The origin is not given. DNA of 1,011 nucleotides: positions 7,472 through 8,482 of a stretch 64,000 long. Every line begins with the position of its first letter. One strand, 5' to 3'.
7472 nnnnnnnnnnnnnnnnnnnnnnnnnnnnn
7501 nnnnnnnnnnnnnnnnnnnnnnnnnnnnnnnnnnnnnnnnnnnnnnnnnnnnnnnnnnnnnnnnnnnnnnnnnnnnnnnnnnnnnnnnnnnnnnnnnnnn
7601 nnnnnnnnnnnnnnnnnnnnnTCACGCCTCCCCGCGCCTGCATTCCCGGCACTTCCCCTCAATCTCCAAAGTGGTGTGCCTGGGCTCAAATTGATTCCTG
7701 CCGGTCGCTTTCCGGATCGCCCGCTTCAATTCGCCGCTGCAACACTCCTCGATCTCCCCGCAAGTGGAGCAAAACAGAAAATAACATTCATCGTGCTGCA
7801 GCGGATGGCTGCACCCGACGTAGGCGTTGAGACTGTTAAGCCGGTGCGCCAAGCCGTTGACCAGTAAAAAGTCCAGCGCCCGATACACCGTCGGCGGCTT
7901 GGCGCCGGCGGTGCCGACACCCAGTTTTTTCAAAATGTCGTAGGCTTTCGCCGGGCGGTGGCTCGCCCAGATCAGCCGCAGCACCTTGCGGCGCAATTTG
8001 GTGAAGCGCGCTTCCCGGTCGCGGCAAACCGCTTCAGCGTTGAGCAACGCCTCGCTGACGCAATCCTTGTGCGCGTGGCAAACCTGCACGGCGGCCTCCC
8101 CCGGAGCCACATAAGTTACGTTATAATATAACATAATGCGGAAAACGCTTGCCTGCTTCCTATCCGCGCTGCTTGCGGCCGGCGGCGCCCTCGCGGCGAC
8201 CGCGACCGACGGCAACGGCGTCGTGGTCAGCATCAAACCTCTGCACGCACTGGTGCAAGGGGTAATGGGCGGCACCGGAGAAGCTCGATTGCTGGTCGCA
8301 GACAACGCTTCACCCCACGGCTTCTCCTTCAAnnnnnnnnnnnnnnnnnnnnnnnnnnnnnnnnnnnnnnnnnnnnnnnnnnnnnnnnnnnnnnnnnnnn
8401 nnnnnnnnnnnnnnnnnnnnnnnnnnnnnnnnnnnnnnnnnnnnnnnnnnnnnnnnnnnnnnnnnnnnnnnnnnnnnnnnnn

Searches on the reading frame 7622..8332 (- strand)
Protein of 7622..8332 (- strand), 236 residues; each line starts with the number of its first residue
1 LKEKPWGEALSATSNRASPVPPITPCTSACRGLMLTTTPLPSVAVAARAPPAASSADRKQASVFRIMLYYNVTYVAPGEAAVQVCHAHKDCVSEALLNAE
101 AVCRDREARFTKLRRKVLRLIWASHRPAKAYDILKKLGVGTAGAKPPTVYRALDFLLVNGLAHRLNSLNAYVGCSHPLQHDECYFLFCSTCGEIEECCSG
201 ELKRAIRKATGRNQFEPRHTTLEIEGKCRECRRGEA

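Call 4: search_protein_families(library=pfam, proteins=[window:7622-8332:-], max_evalue=0.01)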
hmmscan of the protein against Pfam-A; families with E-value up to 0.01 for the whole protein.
window:7622-8332:- (236 aa): 1 family
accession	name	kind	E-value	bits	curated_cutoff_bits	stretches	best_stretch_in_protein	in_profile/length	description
PF01475.25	FUR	-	1.6e-06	28.7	23.1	1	107-224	3-120/121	Ferric uptake regulator family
